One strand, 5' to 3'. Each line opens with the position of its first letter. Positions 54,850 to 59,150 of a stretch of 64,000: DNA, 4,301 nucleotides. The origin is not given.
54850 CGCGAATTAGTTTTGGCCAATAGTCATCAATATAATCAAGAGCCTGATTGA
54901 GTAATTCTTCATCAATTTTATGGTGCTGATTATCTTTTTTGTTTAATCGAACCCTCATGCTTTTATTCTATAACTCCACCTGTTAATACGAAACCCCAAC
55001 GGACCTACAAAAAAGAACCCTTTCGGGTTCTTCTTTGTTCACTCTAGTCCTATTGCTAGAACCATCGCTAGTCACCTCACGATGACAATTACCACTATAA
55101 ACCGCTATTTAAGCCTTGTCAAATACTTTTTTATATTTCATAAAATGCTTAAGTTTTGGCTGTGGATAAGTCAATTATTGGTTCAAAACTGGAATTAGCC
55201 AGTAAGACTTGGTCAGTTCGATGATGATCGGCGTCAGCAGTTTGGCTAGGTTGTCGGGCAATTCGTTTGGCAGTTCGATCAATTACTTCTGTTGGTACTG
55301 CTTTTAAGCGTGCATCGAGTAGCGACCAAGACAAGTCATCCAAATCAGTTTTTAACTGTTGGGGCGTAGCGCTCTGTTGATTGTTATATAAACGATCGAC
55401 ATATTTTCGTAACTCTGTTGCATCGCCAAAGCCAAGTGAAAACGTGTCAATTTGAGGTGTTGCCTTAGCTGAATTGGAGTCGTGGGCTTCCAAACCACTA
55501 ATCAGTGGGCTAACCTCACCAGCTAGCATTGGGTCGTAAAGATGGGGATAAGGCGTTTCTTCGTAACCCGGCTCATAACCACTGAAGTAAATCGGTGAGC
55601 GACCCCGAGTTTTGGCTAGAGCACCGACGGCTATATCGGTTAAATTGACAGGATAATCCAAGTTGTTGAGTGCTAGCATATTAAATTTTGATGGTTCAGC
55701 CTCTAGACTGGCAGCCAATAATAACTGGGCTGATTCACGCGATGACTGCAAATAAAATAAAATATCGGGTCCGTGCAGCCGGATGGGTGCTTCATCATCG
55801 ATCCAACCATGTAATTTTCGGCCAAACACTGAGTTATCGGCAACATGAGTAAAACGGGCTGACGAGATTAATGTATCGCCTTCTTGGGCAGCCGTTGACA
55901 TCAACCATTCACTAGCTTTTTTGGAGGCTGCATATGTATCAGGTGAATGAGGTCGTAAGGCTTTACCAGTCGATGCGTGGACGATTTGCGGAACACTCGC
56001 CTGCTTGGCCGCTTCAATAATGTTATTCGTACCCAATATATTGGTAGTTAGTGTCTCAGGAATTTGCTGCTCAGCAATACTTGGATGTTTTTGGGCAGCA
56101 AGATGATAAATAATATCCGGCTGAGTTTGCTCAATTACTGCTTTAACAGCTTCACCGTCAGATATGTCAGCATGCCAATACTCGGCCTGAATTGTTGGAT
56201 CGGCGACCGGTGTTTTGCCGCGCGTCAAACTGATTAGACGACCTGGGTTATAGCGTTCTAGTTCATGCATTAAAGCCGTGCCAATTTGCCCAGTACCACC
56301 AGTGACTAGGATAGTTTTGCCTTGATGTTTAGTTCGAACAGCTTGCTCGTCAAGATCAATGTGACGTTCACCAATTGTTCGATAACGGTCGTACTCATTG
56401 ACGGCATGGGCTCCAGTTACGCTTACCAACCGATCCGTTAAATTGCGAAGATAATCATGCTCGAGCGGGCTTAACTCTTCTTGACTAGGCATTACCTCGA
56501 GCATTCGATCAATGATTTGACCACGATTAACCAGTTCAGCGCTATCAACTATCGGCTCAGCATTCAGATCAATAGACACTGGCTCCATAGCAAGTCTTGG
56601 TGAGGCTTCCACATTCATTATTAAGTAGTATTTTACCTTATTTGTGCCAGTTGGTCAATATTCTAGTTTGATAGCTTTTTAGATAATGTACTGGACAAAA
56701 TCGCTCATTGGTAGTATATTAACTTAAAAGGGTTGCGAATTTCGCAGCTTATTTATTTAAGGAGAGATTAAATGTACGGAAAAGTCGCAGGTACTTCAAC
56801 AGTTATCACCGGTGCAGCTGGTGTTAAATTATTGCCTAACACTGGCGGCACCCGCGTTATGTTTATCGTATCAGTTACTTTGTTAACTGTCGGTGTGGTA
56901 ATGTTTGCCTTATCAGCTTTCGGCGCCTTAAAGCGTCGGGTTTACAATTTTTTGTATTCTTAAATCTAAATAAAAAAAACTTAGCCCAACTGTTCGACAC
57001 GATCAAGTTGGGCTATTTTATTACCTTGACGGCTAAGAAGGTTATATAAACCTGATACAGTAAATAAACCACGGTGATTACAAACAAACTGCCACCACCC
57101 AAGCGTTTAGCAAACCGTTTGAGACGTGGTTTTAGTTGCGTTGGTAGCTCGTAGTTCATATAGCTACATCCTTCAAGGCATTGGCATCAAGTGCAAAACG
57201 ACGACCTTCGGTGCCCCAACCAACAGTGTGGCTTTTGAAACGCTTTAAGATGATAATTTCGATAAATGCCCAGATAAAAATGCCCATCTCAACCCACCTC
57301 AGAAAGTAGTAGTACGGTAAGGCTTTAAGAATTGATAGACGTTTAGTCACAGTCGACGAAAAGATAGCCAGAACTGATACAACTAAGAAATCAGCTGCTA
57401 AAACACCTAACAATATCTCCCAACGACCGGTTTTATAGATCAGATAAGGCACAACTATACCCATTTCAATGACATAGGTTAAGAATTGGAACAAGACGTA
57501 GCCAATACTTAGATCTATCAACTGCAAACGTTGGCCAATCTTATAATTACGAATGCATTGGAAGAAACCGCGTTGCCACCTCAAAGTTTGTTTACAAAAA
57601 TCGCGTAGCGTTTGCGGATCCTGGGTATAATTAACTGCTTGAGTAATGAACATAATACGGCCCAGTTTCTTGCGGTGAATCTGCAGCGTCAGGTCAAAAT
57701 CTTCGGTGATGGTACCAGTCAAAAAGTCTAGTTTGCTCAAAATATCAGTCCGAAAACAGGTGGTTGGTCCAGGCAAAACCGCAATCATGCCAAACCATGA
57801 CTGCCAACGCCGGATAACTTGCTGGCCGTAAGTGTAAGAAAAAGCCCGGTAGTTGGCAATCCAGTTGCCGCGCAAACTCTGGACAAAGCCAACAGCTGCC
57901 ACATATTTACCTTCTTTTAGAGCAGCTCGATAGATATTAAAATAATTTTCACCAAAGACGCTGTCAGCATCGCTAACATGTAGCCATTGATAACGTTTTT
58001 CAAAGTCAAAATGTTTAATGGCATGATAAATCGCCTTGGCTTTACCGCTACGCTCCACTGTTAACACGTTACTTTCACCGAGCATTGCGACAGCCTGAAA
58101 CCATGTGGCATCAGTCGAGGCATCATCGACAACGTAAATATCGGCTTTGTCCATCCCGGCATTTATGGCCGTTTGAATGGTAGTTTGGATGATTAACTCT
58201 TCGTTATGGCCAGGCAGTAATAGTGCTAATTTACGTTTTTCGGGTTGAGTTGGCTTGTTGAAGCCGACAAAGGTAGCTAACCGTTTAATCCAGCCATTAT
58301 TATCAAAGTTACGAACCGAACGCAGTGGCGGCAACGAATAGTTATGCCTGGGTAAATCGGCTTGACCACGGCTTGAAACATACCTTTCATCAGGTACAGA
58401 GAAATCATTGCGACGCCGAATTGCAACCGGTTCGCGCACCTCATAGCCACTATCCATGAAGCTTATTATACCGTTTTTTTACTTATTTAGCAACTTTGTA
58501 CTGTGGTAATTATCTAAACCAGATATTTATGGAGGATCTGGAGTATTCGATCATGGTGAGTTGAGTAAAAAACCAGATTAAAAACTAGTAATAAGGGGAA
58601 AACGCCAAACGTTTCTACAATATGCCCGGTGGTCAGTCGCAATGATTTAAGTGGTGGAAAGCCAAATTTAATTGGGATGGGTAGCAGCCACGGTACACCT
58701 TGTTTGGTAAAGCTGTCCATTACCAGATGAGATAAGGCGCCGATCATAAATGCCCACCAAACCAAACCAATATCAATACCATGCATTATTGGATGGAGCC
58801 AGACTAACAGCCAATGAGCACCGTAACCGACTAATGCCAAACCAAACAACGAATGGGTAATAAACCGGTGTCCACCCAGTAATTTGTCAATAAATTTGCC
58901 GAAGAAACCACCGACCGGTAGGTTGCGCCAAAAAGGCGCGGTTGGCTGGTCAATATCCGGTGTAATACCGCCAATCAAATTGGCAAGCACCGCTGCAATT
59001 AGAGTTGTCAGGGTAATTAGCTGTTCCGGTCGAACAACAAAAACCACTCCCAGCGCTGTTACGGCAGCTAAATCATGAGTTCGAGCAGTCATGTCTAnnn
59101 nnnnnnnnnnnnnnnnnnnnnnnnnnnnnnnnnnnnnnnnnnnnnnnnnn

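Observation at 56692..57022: Stand-alone, strongly signalled 63-aa gene that is essentially just an LPXTG sorting signal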

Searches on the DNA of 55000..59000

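Call 69: search_rna_families(source=window, start=55000, end=59000, threshold=evalue, max_evalue=1)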
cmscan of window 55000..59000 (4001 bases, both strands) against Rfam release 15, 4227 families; matches with E-value up to 1: 0.
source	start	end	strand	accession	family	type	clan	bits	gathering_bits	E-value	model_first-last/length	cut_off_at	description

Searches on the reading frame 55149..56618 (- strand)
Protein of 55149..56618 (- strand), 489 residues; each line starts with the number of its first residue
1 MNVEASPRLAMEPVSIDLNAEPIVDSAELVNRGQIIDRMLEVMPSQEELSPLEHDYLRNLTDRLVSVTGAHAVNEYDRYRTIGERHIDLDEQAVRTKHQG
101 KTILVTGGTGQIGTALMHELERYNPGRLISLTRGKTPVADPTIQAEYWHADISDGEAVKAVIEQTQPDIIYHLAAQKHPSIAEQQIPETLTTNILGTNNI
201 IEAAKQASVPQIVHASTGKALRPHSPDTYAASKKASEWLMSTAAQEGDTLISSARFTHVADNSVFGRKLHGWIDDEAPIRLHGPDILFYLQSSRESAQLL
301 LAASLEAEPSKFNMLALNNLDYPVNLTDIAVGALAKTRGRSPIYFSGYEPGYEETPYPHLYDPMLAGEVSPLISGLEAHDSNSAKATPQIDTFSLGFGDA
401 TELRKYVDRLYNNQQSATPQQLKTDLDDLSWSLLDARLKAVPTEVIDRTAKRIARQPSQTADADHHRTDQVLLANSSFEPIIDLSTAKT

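Call 6: search_protein_families(library=ncbifam, proteins=[window:55149-56618:-], max_evalue=1)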
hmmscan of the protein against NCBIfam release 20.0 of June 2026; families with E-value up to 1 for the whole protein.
window:55149-56618:- (489 aa): 51 families (the best 25 are shown)
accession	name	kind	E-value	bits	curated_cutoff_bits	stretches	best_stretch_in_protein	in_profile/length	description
TIGR03589.1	PseB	equivalog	2.7e-17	62.7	407.75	1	99-245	3-151/324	UDP-N-acetylglucosamine 4,6-dehydratase (inverting)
TIGR02622.1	CDP_4_6_dhtase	equivalog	3.6e-13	49.4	278.45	1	99-220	3-132/352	CDP-glucose 4,6-dehydratase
TIGR03466.1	HpnA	hypoth_equivalog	2.8e-12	46.2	367.65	1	102-233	2-129/327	hopanoid-associated sugar epimerase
TIGR01181.1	dTDP_gluc_dehyt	equivalog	4.2e-12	45.8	365.1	1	103-218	2-126/321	dTDP-glucose 4,6-dehydratase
NF041293.1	G6PDh_Azf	equivalog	2.9e-11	43.3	400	1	101-222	3-120/252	NAD-dependent glucose-6-phosphate dehydrogenase Azf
TIGR04130.1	FnlA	equivalog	3.9e-11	42.4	730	1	99-259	3-167/337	UDP-N-acetylglucosamine 4,6-dehydratase/5-epimerase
TIGR01214.1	rmlD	equivalog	2.1e-10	40.2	224.05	1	102-217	1-100/285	dTDP-4-dehydrorhamnose reductase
NF042423.1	oxyalk_red_Shew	equivalog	3e-10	39.7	580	1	97-218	5-119/331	2-alkyl-3-oxoalkanoate reductase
NF042422.1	oxyalk_red_OleD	equivalog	3.3e-10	39.8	580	1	103-218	3-111/329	2-alkyl-3-oxoalkanoate reductase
TIGR01179.1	galE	equivalog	8e-10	38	262.3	1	103-219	2-123/332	UDP-glucose 4-epimerase GalE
NF058621.1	DiazavRedAvaA7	equivalog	9.2e-10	38.6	400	1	103-225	3-122/304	3-diazoavenalumate denitrifying reductase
NF007490.0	PRK10084.1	subfamily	4.9e-09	35.6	649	1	103-206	3-113/361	dTDP-glucose 4,6-dehydratase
NF052578.1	StrlDmthSdmBMthl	equivalog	1.5e-08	34.8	600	1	102-222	2-118/328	sterol demethylase protein SdmB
NF007582.0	PRK10217.1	equivalog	4.2e-08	32.7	698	1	101-206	2-114/355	dTDP-glucose 4,6-dehydratase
NF043036.1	ErythonDh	equivalog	4.3e-07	29.4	325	1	103-217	3-125/321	D-erythronate dehydrogenase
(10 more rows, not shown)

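Call 7: search_protein_families(library=pfam, proteins=[window:55149-56618:-], max_evalue=1)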
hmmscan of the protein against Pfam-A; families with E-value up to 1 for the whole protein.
window:55149-56618:- (489 aa): 10 families
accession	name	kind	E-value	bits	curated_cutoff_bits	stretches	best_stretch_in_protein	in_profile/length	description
PF02719.21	Polysacc_synt_2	-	2.8e-29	102.7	20.2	1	103-331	1-241/293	Polysaccharide biosynthesis protein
PF01370.27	Epimerase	-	7.6e-26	91.4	20.9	1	103-259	1-172/240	NAD dependent epimerase/dehydratase family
PF16363.11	GDP_Man_Dehyd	-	2.6e-18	67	27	1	104-244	1-168/332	GDP-mannose 4,6 dehydratase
PF04321.23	RmlD_sub_bind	-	4.2e-15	56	27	1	102-218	2-102/287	RmlD substrate binding domain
PF07993.18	NAD_binding_4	-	6.4e-10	39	20.1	2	166-222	88-141/258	Male sterility protein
PF01073.25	3Beta_HSD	-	1.1e-09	38.2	22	1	104-223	1-122/280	3-beta hydroxysteroid dehydrogenase/isomerase family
PF13460.12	NAD_binding_10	-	1.6e-08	35.1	27.2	1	107-239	1-121/184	NAD(P)H-binding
PF00106.31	adh_short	-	1.6e-06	28.2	26.6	1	101-247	1-167/195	short chain dehydrogenase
PF08659.16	KR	-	1.9e-05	25.1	22.6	1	102-248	2-168/180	KR domain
PF05368.20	NmrA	-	0.00036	20.6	27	1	101-224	3-114/298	NmrA-like family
